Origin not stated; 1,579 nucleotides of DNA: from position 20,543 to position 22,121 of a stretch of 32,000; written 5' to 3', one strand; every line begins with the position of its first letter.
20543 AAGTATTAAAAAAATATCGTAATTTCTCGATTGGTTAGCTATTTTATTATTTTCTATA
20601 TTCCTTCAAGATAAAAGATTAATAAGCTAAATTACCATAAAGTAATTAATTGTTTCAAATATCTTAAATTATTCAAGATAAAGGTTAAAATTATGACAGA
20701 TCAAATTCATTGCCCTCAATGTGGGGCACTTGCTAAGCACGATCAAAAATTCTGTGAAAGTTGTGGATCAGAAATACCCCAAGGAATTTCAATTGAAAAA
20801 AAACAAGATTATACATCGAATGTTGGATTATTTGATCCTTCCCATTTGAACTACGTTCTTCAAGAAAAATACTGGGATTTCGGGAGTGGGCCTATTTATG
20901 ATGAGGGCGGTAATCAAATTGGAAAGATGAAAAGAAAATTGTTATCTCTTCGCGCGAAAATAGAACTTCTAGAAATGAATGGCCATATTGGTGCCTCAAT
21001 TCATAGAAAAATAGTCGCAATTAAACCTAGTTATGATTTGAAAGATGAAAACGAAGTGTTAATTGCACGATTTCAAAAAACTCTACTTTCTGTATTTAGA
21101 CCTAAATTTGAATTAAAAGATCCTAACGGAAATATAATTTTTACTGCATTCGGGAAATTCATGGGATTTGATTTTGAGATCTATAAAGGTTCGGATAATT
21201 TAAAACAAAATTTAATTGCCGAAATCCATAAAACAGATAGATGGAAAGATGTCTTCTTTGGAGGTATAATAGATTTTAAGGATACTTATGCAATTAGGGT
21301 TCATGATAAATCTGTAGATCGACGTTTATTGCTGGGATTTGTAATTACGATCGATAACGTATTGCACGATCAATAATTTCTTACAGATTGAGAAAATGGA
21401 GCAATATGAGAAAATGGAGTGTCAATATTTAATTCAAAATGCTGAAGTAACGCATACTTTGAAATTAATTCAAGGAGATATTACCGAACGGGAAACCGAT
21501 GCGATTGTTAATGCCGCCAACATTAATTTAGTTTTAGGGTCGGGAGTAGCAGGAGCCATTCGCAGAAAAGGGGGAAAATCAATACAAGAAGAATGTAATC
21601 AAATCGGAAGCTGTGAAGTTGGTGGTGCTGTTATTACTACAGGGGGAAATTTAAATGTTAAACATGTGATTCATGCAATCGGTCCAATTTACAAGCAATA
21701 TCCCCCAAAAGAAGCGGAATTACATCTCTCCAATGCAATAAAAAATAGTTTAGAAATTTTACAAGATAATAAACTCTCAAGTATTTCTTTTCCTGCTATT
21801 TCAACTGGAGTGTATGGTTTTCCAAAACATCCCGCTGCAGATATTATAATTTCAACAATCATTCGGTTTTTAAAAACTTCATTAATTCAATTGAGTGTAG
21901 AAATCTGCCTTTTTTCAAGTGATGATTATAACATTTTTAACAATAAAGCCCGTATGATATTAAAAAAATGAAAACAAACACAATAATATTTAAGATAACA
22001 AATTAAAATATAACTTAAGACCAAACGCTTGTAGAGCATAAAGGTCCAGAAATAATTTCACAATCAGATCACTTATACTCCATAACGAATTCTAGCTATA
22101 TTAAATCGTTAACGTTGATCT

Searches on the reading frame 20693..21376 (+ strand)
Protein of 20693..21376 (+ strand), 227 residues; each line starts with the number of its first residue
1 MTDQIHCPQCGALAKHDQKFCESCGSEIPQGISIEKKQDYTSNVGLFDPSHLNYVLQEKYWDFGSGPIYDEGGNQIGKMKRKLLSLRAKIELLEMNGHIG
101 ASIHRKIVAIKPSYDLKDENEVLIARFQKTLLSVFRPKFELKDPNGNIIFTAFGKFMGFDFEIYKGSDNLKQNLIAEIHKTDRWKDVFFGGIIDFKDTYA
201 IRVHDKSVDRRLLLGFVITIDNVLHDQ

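Call 89: search_protein_families(library=pfam, proteins=[window:20693-21376:+], max_evalue=0.001)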
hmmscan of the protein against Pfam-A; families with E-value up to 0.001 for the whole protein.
window:20693-21376:+ (227 aa): 5 families
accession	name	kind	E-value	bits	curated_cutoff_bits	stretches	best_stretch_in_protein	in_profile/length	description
PF04525.18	LOR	-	4.9e-10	39.8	24.5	1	68-218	32-186/187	LURP-one-related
PF13248.11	Zn_ribbon_3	-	5.8e-06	26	27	1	6-27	4-25/26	zinc-ribbon domain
PF12773.13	DZR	-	0.00011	22.7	27.3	1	7-28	1-22/45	Double zinc ribbon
PF13240.11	Zn_Ribbon_1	-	0.0004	20.5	25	1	6-27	1-22/23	zinc-ribbon domain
PF03803.21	Scramblase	-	0.00063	19.6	25.4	0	68-223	80-217/221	Scramblase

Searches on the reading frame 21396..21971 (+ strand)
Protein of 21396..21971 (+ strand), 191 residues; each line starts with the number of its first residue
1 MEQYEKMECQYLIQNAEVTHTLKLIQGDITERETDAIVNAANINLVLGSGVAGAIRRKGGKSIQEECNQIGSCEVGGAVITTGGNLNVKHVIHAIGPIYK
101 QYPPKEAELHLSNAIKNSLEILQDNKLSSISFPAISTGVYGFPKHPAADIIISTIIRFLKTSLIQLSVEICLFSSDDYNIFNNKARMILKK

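Call 89: search_protein_families(library=pfam, proteins=[window:21396-21971:+], max_evalue=0.001)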
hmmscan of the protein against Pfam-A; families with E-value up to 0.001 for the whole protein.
window:21396-21971:+ (191 aa): 1 family
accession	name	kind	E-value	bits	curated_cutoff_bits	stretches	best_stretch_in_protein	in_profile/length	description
PF01661.27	Macro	-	3.4e-39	133.9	22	1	38-151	1-118/118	Macro domain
